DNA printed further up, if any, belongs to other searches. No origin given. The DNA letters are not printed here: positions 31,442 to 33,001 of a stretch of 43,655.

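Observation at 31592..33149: Untracked Cys-rich 55-aa peptide gene upstream of an RRE-bearing radical SAM/SPASM enzyme: candidate novel RiPP locus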

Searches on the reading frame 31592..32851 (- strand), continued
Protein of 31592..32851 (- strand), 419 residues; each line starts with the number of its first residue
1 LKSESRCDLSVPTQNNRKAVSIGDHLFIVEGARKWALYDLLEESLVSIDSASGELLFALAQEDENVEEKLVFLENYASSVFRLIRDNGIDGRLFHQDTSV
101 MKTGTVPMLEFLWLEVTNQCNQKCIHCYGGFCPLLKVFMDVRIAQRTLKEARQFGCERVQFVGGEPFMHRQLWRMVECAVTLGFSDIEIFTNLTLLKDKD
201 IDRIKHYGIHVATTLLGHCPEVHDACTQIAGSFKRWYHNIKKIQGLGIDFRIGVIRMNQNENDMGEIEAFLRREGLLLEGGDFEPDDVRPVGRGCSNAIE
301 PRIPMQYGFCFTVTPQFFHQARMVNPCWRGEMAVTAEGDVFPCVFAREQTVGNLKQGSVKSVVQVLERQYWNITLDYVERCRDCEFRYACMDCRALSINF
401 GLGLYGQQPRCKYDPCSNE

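Call 33: predict_structure(alignment_id=A1)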
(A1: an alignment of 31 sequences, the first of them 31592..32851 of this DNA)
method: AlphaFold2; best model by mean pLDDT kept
length: 419 residues; sequences in the alignment: 31
mean_pLDDT: 89.2   pTM: 0.86
mean pLDDT of the five models: 89.2, 88.7, 87.3, 85.0, 84.7
residues with pLDDT >= 90: 293; 70-90: 84; 50-70: 32; < 50: 10
segments of 3 or more residues with pLDDT < 50: 1-6, 293-295
pLDDT, mean of each block of 10 residues (from residue 1): 45 78 97 96 95 97 94 96 95 92 69 93 61 78 98 96 93 98 98 95 98 95 92 97 98 92 97 95 84 61 77 92 91 96 89 96 94 91 93 86 88 81
secondary structure, 60 per line:
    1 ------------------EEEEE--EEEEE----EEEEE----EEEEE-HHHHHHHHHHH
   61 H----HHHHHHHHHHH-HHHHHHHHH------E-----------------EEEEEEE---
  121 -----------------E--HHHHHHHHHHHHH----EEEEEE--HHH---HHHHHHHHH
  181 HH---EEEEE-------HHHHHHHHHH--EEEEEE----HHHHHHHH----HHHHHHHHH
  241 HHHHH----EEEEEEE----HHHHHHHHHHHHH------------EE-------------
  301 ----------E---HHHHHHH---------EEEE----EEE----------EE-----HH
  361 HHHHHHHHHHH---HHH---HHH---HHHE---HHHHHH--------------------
elements in order: E19-23 E26-30 E35-39 E44-48 H50-61 H66-76 H78-86 E111-117 H141-153 E158-163 H172-182 E186-190 H198-207 E210-215 H220-227 H232-245 E250-256 H261-273 H315-321 E331-334 E339-341 H359-371 H394-399

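Call 37: fold_search(model_id=the predicted structure, library=pdb)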
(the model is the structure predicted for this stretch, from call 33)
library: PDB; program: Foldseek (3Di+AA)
matches with E <= 10: 1436; with E <= 0.001: 92
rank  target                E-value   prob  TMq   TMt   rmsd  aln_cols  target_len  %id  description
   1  5wgg_A                8.6e-15  1.00  0.55  0.53   9.4       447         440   16  Structural Insights into Thioether Bond Formation in the Biosynthesis of Sactipeptides (released 2017-07-26)
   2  5why_A                5.8e-14  1.00  0.55  0.55   9.1       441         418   17  Structural Insights into Thioether Bond Formation in the Biosynthesis of Sactipeptides (released 2017-07-26)
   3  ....                  1.9e-13  1.00  0.50  0.54   8.9       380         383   16  Structure of a RiPP maturase, SkfB (released 2018-10-24)
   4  5why_B                2.7e-13  1.00  0.56  0.56   8.3       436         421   16  Structural Insights into Thioether Bond Formation in the Biosynthesis of Sactipeptides (released 2017-07-26)
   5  5v1q_B                6.4e-13  1.00  0.51  0.48  11.7       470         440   13  Crystal structure of Streptococcus suis SuiB (released 2017-08-30)
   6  5v1s_A                4.5e-12  1.00  0.55  0.54  11.8       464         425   13  Crystal structure of Streptococcus suis SuiB bound to S-adenosylmethionine (released 2017-08-30)
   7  5v1q_A                4.5e-12  1.00  0.54  0.53  11.7       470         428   13  Crystal structure of Streptococcus suis SuiB (released 2017-08-30)
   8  5v1t_A                8.5e-12  1.00  0.52  0.50  12.5       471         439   13  Crystal structure of Streptococcus suis SuiB bound to precursor peptide SuiA (released 2017-08-30)
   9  5v1s_B                9.6e-12  1.00  0.51  0.50  11.9       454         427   14  Crystal structure of Streptococcus suis SuiB bound to S-adenosylmethionine (released 2017-08-30)
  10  8vpo                  1.5e-11  1.00  0.51  0.49   9.7       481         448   12  X-Ray Crystal Structure of TigE from Paramaledivibacter caminithermalis (released 2024-02-07)
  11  4k36_A                2.8e-11  1.00  0.52  0.57   7.1       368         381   13  His6 tagged anSMEcpe with bound AdoMet (released 2013-05-08)
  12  4k38_A                3.4e-11  1.00  0.51  0.58   7.1       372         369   13  Native anSMEcpe with bound AdoMet and Kp18Cys peptide (released 2013-05-08)
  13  4k37_A                4.8e-11  1.00  0.52  0.59   7.0       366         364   13  Native anSMEcpe with bound AdoMet (released 2013-05-08)
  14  4k37_B                6.7e-11  1.00  0.52  0.58   7.2       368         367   14  Native anSMEcpe with bound AdoMet (released 2013-05-08)
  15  4k36_B                1.1e-10  1.00  0.50  0.56   7.9       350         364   14  His6 tagged anSMEcpe with bound AdoMet (released 2013-05-08)
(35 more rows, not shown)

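Call 43: find_encoding_contigs(protein=P0003, flank=5000, max_places=3)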
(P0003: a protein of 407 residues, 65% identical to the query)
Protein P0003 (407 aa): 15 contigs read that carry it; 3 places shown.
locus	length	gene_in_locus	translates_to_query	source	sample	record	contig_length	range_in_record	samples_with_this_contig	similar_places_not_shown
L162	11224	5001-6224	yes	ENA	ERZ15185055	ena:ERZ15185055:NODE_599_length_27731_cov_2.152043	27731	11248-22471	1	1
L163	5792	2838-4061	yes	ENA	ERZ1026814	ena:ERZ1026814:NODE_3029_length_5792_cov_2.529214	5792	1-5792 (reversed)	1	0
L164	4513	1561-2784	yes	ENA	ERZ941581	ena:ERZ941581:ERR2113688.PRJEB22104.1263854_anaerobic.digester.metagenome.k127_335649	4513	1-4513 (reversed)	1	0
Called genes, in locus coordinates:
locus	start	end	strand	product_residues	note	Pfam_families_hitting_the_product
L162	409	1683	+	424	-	PF01943:Polysacc_synt, PF03023:MurJ (weak), PF13440:Polysacc_synt_3, PF01554:MatE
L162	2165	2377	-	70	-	-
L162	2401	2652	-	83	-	-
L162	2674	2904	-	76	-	-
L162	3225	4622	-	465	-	PF08245:Mur_ligase_M, PF02875:Mur_ligase_C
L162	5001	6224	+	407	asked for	PF04055:Radical_SAM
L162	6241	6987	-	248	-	-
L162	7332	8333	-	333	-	-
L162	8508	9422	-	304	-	PF18075:FtsX_ECD, PF02687:FtsX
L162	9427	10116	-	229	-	PF00005:ABC_tran, PF13304:AAA_21 (faint)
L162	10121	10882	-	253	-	PF03462:PCRF, PF00472:RF-1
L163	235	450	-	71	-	-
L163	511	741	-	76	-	-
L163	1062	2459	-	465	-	PF08245:Mur_ligase_M, PF02875:Mur_ligase_C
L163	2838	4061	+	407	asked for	PF04055:Radical_SAM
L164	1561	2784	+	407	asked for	PF04055:Radical_SAM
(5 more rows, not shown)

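Call 46: find_encoding_contigs(protein=P0007, flank=3000, max_places=1)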
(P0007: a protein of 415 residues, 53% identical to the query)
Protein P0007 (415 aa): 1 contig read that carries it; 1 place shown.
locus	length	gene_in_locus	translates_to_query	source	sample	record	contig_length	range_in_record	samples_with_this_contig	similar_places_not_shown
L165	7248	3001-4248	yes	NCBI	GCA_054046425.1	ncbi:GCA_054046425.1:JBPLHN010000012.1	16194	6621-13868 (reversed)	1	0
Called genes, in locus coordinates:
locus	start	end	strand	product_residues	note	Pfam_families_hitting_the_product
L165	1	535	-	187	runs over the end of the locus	PF13189:Cytidylate_kin2, PF13207:AAA_17, PF13238:AAA_18, PF13671:AAA_33 (faint), PF02224:Cytidylate_kin (weak)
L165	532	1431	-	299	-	PF01479:S4, PF00849:PseudoU_synth_2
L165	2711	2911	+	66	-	-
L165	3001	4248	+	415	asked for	PF04055:Radical_SAM, PF13186:SPASM (weak)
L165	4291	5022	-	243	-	-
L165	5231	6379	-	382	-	PF01368:DHH (weak)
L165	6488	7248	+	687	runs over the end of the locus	PF04760:IF2_N, PF00009:GTP_EFTU, PF02421:FeoB_N (weak), PF01926:MMR_HSR1, PF22042:EF-G_D2, PF11987:IF-2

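Call 47: find_encoding_contigs(protein=P0012, flank=3000, max_places=1)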
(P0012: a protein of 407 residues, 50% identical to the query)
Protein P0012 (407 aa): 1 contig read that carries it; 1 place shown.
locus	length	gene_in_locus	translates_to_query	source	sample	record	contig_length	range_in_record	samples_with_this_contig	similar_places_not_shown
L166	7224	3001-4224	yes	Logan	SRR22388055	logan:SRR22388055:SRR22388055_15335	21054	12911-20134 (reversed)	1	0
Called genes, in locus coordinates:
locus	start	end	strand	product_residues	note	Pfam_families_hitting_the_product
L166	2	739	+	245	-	PF00106:adh_short, PF01370:Epimerase (weak), PF08659:KR, PF13561:adh_short_C2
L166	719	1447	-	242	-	PF00005:ABC_tran, PF13304:AAA_21 (faint)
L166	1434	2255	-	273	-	PF01061:ABC2_membrane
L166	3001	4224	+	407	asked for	PF04055:Radical_SAM, PF13186:SPASM (weak)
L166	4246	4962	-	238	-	-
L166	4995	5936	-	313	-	PF01820:Dala_Dala_lig_N, PF02655:ATP-grasp_3 (weak), PF08443:RimK (weak), PF07478:Dala_Dala_lig_C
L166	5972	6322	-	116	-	-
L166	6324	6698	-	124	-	-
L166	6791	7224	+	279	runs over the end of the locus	PF00565:SNase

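Call 48: find_encoding_contigs(protein=P0016, flank=3000, max_places=1)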
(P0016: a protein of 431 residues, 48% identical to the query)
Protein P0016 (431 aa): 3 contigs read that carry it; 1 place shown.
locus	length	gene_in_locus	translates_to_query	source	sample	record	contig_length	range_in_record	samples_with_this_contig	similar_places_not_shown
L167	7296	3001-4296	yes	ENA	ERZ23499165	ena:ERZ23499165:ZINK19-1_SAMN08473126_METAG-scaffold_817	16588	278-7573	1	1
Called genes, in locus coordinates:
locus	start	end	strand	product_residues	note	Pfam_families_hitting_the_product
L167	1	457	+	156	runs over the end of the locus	-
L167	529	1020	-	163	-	PF12728:HTH_17 (faint)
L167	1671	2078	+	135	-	-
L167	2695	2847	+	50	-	-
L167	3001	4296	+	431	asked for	PF04055:Radical_SAM, PF13186:SPASM (weak)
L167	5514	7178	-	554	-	-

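Call 49: find_encoding_contigs(protein=P0013, flank=3000, max_places=1)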
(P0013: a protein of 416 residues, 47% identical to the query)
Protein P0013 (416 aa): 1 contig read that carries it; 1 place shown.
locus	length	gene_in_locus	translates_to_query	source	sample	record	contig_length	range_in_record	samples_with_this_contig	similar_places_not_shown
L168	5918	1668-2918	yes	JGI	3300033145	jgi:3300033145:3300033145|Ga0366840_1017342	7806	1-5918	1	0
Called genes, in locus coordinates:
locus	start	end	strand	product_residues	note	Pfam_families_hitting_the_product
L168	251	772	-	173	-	-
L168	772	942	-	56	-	-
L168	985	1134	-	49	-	-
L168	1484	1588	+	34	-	-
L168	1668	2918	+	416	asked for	PF04055:Radical_SAM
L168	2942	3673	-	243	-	-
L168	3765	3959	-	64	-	-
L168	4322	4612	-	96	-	-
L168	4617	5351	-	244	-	PF27126:NmeDI_C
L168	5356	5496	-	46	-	-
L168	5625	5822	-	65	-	-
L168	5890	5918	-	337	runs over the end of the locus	-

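Call 65: search_protein_families(library=pfam, proteins=[L008:5227-5769:+, L012:3252-3998:+, L162:7332-8333:-, L013:5585-6469:-, L032:5589-6170:-, L021:5526-7370:+], max_evalue=0.01)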
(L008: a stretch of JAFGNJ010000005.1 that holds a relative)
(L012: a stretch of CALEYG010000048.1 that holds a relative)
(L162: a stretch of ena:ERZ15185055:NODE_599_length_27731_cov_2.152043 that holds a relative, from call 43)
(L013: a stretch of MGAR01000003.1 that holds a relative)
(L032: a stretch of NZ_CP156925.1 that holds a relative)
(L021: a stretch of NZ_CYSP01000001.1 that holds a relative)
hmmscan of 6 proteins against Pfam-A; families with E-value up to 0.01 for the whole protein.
L008:5227-5769:+ (181 aa): 1 family
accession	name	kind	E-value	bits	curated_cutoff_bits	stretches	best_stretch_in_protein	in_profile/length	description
PF01471.23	PG_binding_1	-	1.1e-13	51.5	23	1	128-179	6-57/57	Putative peptidoglycan binding domain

L012:3252-3998:+ (249 aa): 0 families

L162:7332-8333:- (333 aa): 0 families

L013:5585-6469:- (294 aa): 1 family
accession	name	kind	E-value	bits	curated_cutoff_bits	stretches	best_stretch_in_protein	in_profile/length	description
PF25226.1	DUF7844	-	0.0017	18.3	27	1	116-170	63-117/230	Domain of unknown function (DUF7844)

L032:5589-6170:- (193 aa): 1 family
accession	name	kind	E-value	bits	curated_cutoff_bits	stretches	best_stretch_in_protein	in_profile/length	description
PF09997.14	DUF2238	-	0.0013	19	26.4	0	46-150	28-116/140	Predicted membrane protein (DUF2238)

L021:5526-7370:+ (614 aa): 1 family
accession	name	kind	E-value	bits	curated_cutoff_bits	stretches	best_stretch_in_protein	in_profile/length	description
PF13520.12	AA_permease_2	-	4.3e-32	112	27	1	51-432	19-402/427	Amino acid permease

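Call 78: search_protein_representatives(alignment_id=A1)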
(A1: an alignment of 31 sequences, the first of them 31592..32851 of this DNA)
Query: 31 sequences, 407 profile positions. Proteins with E-value up to 0.001 (for the whole library): 117177; up to 1e-10: 43942; up to 1e-30: 3196. The best 150 are listed.
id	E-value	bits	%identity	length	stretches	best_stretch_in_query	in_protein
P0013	1.8e-175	600.2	-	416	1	5-405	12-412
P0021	5.2e-162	555.9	-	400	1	7-406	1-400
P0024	6.1e-154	529.3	-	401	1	12-406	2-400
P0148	1.1e-148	511.9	-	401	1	7-404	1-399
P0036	2.5e-141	487.8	-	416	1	10-406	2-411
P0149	2.6e-122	425.1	-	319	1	100-406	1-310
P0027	4.5e-118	411.2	-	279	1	128-406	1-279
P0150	3.9e-117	408.1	-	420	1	8-406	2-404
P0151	6.3e-117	407.4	-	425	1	7-406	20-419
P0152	4.2e-116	404.7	-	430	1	5-405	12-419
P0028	1.8e-115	402.6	-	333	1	6-309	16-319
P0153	4.0e-114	398.1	-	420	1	5-406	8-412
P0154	5.5e-113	394.4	-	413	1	8-405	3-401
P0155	7.8e-113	393.9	-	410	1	11-405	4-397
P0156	8.9e-113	393.7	-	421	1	10-406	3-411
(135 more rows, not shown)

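Call 82: search_protein_families(library=padloc, proteins=[window:31592-32851:-], max_evalue=0.01)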
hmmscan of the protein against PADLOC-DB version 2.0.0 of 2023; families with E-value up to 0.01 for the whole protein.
window:31592-32851:- (419 aa): 3 families
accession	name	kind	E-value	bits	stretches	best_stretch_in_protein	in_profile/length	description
PDLC02904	pVip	-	1.5e-14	52.2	1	116-207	9-99/262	Viperins associated with kinases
PDLC02903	pVip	-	2.5e-14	51.4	1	115-207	5-92/257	Viperins not associated with kinases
PDLC02905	pVip-kinase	-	0.00042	17.7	1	114-213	186-289/474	Viperin-kinase fusion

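Call 85: search_solved_structures(query=A1, max_evalue=1e-15, show_alignments=4)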
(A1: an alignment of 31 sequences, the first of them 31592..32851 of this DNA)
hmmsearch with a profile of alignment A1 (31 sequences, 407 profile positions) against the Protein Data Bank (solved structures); distinct sequences matched with E-value up to 1e-15: 3.
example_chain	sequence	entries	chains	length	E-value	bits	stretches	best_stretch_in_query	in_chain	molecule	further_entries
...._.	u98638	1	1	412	2.4e-22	82.7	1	103-351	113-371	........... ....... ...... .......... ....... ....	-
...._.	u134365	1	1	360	7.1e-17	64.6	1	97-265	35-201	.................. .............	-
7voc_C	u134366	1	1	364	7.3e-17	64.6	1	97-265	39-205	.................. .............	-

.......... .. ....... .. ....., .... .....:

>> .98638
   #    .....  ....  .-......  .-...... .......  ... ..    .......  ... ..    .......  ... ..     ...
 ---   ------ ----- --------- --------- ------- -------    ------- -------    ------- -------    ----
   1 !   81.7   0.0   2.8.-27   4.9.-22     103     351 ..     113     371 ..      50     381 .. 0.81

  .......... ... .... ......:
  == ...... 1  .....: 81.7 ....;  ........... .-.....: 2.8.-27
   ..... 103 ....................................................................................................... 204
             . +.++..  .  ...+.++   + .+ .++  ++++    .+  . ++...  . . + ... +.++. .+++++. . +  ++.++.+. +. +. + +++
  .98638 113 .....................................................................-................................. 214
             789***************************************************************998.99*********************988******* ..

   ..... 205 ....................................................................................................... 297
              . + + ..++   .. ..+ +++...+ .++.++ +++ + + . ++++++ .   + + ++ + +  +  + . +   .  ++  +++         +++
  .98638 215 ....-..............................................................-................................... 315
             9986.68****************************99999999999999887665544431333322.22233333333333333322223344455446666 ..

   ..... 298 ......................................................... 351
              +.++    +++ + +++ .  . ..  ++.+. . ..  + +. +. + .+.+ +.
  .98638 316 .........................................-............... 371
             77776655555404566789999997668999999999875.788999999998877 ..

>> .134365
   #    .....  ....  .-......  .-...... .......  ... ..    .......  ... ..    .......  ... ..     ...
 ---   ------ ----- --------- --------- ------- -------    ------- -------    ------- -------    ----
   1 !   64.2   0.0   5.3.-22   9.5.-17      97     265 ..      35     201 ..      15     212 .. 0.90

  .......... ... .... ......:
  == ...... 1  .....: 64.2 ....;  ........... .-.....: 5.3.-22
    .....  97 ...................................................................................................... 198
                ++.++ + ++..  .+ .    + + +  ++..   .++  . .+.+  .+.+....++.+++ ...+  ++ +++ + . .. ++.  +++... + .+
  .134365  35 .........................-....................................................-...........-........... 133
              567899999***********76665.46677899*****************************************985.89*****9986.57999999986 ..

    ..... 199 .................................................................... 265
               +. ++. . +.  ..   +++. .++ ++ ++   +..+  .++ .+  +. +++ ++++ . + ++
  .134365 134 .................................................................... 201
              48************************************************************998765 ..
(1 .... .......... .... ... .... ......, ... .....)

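Call 87: search_protein_families(library=pfam, proteins=[L032:245-1507:-, L032:1520-2125:-, L032:2148-3437:-, L048:6019-7863:+, L010:2768-4351:+], max_evalue=0.00001)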
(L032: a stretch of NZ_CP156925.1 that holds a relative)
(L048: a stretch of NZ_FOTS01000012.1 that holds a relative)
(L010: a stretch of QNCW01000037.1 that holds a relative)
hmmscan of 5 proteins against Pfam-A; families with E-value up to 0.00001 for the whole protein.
L032:245-1507:- (420 aa): 6 families
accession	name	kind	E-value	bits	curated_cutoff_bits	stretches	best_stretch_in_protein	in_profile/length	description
PF07724.20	AAA_2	-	8.8e-36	123.9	27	1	108-306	2-166/166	AAA domain (Cdc48 subfamily)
PF06689.19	zf-C4_ClpX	-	1e-19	70.6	27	1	12-48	2-39/39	ClpX C4-type zinc finger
PF00004.35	AAA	-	7.7e-16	59.2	21.2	1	112-240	1-110/131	ATPase family associated with various cellular activities (AAA)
PF10431.15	ClpB_D2-small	-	3.6e-11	43.4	21.9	1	312-389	1-74/81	C-terminal, D2-small domain, of ClpB protein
PF07728.20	AAA_5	-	8.9e-07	29.4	22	0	111-188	1-80/139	AAA domain (dynein-related subfamily)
PF01078.27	Mg_chelatase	-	1.7e-06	28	20.3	0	110-134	23-47/207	Magnesium chelatase, subunit ChlI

L032:1520-2125:- (201 aa): 1 family
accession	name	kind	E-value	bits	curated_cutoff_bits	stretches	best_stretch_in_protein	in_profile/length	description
PF00574.28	CLP_protease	-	4.7e-89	297.5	20.2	1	13-191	2-180/182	Clp protease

L032:2148-3437:- (429 aa): 3 families
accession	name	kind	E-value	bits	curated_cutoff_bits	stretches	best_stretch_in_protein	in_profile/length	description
PF05697.18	Trigger_N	-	1e-45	156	22.2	1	1-144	1-143/144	Bacterial trigger factor protein (TF)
PF05698.19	Trigger_C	-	4.8e-38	131.2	22.7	1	263-423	1-161/162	Bacterial trigger factor protein (TF) C-terminus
PF00254.34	FKBP_C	-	1.1e-14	54.9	21.1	1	159-239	4-93/94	FKBP-type peptidyl-prolyl cis-trans isomerase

L048:6019-7863:+ (614 aa): 1 family
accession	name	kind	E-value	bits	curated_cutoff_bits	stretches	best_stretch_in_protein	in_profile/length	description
PF13520.12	AA_permease_2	-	4.7e-27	95.4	27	1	52-428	23-402/427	Amino acid permease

L010:2768-4351:+ (527 aa): 2 families
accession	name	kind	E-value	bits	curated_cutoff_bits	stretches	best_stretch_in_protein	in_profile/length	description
PF04055.27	Radical_SAM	-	2.4e-25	90.1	29.5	1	122-278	2-166/166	Radical SAM superfamily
PF05402.18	PqqD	-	5e-21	75.3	23.4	1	451-517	1-67/67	Coenzyme PQQ synthesis protein D (PqqD)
